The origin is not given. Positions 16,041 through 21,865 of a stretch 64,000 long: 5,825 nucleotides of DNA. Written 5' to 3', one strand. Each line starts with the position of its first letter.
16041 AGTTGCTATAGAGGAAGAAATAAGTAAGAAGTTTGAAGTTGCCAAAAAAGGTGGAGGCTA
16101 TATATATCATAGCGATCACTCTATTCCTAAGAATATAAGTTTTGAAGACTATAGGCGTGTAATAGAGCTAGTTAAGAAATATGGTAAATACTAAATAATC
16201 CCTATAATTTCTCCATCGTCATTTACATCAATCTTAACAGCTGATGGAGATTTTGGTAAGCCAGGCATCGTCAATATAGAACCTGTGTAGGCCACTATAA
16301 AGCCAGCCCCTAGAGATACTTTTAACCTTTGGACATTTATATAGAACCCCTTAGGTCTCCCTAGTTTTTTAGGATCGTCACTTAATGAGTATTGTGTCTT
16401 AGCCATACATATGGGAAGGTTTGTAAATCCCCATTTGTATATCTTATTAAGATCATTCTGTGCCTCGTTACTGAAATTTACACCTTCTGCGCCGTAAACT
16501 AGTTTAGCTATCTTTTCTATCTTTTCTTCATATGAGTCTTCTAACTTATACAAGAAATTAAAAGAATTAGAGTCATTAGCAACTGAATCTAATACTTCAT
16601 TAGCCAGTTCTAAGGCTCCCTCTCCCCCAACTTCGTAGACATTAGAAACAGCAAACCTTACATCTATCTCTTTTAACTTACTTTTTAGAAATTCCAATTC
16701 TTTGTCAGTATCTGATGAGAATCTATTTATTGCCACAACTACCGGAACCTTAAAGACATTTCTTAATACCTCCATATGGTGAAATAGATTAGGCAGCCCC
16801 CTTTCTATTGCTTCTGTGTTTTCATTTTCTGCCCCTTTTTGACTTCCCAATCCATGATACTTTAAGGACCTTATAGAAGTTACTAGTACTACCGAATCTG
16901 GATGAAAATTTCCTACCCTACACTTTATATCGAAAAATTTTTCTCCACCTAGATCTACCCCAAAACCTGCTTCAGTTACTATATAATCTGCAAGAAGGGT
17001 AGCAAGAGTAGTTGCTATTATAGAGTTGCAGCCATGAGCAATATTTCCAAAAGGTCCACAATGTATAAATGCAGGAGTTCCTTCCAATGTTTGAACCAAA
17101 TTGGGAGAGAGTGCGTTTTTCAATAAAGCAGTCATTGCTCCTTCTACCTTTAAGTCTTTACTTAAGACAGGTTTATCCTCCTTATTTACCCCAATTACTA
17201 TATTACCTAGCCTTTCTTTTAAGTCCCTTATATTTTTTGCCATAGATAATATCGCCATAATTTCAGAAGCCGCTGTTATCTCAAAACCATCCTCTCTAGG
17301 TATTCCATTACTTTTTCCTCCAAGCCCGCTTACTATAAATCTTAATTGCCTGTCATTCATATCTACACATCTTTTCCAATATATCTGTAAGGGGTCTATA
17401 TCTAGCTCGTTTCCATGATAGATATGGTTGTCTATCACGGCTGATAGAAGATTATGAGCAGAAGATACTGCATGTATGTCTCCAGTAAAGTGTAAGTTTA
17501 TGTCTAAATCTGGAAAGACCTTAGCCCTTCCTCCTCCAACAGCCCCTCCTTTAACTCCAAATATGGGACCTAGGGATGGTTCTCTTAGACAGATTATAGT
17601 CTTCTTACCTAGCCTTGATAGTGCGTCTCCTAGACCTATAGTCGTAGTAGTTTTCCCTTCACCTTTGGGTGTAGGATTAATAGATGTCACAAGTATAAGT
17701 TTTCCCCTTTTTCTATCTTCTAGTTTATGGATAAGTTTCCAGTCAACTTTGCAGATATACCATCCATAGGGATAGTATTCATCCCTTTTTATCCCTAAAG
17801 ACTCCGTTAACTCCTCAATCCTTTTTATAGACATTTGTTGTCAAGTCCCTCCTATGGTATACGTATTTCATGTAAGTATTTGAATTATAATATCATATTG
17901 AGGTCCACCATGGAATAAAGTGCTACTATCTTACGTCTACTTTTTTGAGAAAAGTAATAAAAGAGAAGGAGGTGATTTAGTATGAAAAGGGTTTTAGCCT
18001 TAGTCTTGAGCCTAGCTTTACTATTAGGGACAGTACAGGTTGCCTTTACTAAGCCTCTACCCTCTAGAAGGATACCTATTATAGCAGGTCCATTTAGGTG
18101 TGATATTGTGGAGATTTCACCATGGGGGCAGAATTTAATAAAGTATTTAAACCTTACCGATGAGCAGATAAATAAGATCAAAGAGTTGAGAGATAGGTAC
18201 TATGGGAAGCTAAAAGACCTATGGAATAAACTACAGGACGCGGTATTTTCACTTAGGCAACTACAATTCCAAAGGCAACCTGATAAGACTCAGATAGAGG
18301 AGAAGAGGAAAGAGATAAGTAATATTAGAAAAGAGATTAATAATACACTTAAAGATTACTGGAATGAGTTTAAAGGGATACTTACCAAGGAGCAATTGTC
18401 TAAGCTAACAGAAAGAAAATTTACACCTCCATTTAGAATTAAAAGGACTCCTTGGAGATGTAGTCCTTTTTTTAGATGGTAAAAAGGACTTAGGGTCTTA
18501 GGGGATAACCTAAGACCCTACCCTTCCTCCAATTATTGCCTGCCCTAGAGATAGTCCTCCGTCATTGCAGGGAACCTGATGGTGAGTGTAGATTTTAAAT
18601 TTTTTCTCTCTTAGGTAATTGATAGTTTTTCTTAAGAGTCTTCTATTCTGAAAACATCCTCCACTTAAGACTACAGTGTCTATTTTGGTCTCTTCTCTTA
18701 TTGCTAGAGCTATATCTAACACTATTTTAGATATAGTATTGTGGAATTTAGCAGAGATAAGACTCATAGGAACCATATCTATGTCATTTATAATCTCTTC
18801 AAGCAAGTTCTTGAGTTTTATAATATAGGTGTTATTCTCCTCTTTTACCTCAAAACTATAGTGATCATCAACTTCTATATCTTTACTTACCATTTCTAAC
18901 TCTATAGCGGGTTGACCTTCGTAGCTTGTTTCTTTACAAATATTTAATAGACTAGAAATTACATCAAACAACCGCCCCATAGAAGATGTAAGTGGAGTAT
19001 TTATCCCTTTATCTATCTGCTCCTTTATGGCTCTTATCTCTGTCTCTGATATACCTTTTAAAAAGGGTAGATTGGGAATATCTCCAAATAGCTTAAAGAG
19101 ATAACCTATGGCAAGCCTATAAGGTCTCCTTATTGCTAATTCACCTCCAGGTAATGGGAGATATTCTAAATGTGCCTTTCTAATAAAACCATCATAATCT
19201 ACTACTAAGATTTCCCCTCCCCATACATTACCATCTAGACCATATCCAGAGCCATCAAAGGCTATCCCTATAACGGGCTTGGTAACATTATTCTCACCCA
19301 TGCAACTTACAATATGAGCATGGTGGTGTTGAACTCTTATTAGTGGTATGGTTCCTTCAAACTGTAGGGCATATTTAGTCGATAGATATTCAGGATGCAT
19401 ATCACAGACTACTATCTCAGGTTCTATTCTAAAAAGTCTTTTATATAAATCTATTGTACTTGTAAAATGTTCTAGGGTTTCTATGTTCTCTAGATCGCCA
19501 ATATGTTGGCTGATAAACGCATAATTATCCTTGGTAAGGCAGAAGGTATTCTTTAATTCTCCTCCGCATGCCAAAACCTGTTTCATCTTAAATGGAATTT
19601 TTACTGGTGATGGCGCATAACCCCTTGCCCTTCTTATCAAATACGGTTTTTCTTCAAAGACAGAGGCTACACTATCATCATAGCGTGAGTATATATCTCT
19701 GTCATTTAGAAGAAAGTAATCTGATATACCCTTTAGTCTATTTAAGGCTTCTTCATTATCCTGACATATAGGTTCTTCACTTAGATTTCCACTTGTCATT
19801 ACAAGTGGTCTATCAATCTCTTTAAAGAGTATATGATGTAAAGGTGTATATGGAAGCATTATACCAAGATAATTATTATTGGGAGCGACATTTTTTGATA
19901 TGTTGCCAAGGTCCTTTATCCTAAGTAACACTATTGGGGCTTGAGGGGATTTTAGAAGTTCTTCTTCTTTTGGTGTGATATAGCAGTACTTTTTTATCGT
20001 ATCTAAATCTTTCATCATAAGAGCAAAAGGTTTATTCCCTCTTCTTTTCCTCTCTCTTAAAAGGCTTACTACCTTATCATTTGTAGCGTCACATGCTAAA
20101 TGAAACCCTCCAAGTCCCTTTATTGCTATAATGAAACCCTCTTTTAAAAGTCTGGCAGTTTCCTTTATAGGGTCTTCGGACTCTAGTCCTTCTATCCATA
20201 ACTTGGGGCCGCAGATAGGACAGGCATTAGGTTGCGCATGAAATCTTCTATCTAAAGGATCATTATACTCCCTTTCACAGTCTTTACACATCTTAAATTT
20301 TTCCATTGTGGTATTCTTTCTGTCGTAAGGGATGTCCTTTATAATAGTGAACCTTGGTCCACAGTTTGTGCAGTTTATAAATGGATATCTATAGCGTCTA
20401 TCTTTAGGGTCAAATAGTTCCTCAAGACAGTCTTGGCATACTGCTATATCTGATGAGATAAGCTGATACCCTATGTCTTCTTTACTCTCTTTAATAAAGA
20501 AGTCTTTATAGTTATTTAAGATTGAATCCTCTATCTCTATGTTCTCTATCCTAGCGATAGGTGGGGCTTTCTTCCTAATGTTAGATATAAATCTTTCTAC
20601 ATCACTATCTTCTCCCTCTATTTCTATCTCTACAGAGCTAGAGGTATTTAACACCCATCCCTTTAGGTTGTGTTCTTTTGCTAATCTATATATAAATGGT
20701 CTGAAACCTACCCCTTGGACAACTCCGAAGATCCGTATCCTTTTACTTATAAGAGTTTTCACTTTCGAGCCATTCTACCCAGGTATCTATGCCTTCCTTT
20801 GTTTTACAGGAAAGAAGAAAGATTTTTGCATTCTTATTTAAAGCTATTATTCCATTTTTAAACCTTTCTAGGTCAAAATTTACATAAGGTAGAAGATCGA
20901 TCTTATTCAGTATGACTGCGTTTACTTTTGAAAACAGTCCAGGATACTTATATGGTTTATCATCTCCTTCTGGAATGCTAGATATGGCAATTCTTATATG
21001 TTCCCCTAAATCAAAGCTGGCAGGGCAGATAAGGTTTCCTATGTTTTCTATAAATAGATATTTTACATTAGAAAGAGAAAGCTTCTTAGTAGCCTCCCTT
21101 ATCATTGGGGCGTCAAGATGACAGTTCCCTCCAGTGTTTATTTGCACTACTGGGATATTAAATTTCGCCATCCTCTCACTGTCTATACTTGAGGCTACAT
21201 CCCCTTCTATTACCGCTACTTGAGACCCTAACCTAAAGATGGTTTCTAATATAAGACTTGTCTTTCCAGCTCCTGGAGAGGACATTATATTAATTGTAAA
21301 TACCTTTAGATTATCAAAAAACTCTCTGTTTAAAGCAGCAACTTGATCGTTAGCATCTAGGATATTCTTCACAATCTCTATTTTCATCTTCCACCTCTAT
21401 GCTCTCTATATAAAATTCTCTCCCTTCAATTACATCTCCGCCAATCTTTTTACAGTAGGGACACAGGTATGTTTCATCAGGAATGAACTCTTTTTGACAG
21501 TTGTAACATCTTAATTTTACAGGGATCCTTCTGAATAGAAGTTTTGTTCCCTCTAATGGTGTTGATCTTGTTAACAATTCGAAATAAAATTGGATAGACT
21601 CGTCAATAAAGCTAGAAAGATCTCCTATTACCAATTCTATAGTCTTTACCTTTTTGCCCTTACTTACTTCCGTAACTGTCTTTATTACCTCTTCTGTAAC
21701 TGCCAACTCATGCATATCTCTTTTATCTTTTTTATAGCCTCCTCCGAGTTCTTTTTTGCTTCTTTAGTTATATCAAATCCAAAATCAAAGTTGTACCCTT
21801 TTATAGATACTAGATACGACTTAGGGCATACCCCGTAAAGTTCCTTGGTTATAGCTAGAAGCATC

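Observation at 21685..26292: Cytoplasmic [NiFe] hydrogenase with NuoG-like subunit but no NAD(P)-binding partner; a transposase remnant sits where hoxE/hoxF would be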

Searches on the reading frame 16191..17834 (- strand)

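Call 7: search_protein_families(library=pfam, proteins=[window:16191-17834:-], max_evalue=0.00001)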
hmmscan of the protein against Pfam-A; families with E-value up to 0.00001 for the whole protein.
window:16191-17834:- (547 aa): 1 family
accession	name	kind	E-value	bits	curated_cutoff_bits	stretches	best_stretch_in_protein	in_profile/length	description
PF01268.25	FTHFS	-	3.2e-246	818.4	27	1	3-546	12-555/556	Formate--tetrahydrofolate ligase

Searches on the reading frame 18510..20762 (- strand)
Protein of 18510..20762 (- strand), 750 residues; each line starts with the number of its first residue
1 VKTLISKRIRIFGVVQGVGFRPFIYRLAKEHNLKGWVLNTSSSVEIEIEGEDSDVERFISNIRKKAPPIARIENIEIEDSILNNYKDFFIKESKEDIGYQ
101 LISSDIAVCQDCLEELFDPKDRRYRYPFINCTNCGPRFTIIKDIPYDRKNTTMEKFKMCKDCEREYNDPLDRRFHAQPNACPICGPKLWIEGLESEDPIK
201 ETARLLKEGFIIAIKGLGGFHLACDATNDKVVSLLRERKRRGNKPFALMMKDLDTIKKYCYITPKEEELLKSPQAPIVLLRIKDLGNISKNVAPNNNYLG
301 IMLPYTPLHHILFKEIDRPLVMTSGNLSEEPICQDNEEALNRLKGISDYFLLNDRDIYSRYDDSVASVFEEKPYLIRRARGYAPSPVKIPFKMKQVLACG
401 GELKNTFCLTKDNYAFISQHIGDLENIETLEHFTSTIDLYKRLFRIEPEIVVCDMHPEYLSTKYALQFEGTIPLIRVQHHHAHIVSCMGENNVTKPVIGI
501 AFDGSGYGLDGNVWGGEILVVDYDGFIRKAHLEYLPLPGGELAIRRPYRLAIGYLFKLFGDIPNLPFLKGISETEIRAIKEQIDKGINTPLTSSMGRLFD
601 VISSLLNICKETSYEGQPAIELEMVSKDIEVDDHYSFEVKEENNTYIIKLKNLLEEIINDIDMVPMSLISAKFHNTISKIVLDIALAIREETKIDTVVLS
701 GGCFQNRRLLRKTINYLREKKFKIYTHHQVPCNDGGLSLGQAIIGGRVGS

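Call 3: search_protein_families(library=pfam, proteins=[window:18510-20762:-])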
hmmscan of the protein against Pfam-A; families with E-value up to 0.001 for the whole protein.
window:18510-20762:- (750 aa): 6 families
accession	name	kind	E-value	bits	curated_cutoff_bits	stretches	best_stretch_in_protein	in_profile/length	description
PF22521.2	HypF_C_2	-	1.7e-83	280.5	27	1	499-741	1-241/241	Carbamoyltransferase, Kae1-like Domain, second subdomain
PF01300.24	Sua5_yciO_yrdC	-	6.4e-47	159.8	25.1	1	205-378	2-177/178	Telomere recombination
PF17788.7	HypF_C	-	9.9e-39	132.5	23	1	393-490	3-99/99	HypF Kae1-like domain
PF07503.17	zf-HYPF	-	2.9e-35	120.2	23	2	108-141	1-34/34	HypF finger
PF00708.24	Acylphosphatase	-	2.1e-24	86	22.5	1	8-88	2-83/85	Acylphosphatase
PF00814.31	TsaD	-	0.00039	20.6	24.8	0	465-504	75-113/264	tRNA N6-adenosine threonylcarbamoyltransferase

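Call 6: search_protein_families(library=ncbifam, proteins=[window:18510-20762:-])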
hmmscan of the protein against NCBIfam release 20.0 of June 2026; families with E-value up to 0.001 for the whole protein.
window:18510-20762:- (750 aa): 33 families (the best 25 are shown)
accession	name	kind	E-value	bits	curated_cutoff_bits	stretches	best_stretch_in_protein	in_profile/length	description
TIGR00143.1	hypF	equivalog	4.1e-267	888.1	466.1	1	9-744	1-739/741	carbamoyltransferase HypF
TIGR00057.1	TIGR00057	equivalog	1.7e-20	73.1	123.2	1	194-380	6-192/202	L-threonylcarbamoyladenylate synthase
NF011009.0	PRK14435.1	equivalog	1.1e-18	67.1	119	1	6-91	3-88/90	acylphosphatase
NF011005.0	PRK14431.1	equivalog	1.7e-17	63.3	108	1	7-84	4-81/89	acylphosphatase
NF011017.0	PRK14445.1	equivalog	4.1e-13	49.4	97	1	8-86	5-85/92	acylphosphatase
NF010995.0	PRK14420.1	equivalog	5.9e-13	49.1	110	1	8-90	5-88/91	acylphosphatase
NF011010.0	PRK14436.1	equivalog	2.1e-11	44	117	1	6-78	5-77/91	acylphosphatase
NF010998.0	PRK14424.1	equivalog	3.9e-11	43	100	1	8-83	14-89/98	acylphosphatase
NF011007.0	PRK14433.1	equivalog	5.8e-11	42.4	100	1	11-89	8-86/88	acylphosphatase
NF010996.0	PRK14421.1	equivalog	1.3e-10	41.2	98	1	7-82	6-81/99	acylphosphatase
NF011008.0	PRK14434.1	equivalog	1.7e-10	41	86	1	9-91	6-91/92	acylphosphatase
NF011001.0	PRK14427.1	equivalog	2.2e-10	40.8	100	1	8-88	20-101/105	acylphosphatase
NF011019.0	PRK14448.1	equivalog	5.5e-10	39.3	100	1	5-81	2-78/90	acylphosphatase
NF010999.0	PRK14425.1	equivalog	5.6e-10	39.2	106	1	7-90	8-92/94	acylphosphatase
NF011012.0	PRK14440.1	equivalog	8.1e-10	38.8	103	1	9-87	7-82/90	acylphosphatase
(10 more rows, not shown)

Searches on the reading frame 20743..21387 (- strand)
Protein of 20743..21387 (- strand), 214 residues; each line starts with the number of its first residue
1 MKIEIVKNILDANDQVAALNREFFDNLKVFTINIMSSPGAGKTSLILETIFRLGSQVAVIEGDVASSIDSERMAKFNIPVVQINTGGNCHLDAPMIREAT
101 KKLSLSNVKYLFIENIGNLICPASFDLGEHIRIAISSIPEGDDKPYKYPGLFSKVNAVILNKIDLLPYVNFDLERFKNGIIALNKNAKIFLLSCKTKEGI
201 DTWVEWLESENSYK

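Call 3: search_protein_families(library=pfam, proteins=[window:20743-21387:-])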
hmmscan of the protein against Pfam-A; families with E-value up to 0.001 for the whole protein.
window:20743-21387:- (214 aa): 1 family
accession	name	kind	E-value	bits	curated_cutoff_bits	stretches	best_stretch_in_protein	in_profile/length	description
PF02492.25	cobW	-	2.9e-18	66.5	20.7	1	32-190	3-179/180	CobW/HypB/UreG, nucleotide-binding domain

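Call 6: search_protein_families(library=ncbifam, proteins=[window:20743-21387:-])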
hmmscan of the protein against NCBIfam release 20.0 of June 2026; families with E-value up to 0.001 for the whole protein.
window:20743-21387:- (214 aa): 5 families
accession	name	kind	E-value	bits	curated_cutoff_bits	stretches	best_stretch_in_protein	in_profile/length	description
TIGR00073.1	hypB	equivalog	9.7e-76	254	121.2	1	3-211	4-214/217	hydrogenase nickel incorporation protein HypB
NF007775.0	PRK10463.1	equivalog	1.8e-71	240.9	385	1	3-210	78-287/290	hydrogenase nickel incorporation protein HypB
TIGR00101.1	ureG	equivalog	3e-12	46.8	204.2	1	32-210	4-194/199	urease accessory protein UreG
TIGR00231.1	small_GTP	domain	0.00048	20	42.5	0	158-208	117-163/164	GTP-binding protein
NF041053.1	CobW_rel_Se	equivalog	0.00093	18.9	180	0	32-117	4-94/195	CobW-related selenoprotein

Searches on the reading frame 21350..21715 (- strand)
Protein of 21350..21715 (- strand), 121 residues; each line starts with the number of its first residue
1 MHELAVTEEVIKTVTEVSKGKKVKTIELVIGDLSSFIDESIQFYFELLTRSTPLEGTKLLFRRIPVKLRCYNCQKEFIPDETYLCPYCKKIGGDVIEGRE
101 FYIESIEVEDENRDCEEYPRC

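Call 3: search_protein_families(library=pfam, proteins=[window:21350-21715:-])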
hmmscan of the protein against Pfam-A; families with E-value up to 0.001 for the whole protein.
window:21350-21715:- (121 aa): 1 family
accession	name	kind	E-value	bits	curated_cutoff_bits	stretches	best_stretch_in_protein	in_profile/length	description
PF01155.25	HypA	-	4.4e-28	98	28.9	1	1-108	1-112/112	Hydrogenase/urease nickel incorporation, metallochaperone, hypA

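Call 6: search_protein_families(library=ncbifam, proteins=[window:21350-21715:-])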
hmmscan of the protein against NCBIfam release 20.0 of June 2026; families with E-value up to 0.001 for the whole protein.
window:21350-21715:- (121 aa): 6 families
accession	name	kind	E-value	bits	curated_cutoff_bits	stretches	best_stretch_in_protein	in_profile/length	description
TIGR00100.1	hypA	equivalog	4.9e-23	81.4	88.1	1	1-110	1-115/116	hydrogenase maturation nickel metallochaperone HypA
NF001976.0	PRK00762.1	equivalog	1.2e-15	57.4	146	1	1-113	1-123/124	hydrogenase maturation nickel metallochaperone HypA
NF003008.0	PRK03824.1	equivalog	4.4e-13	49.3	125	1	1-78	1-81/135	hydrogenase nickel incorporation protein HypA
NF002979.0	PRK03681.1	subfamily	7.8e-10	39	121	1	1-110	1-115/116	hydrogenase/urease nickel incorporation protein HypA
NF009046.0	PRK12380.1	subfamily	9.5e-10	38.9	113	1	1-109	1-113/113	hydrogenase/urease nickel incorporation protein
NF001839.0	PRK00564.1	equivalog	1.8e-07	31.4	112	1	1-109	1-115/117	hydrogenase/urease nickel incorporation protein HypA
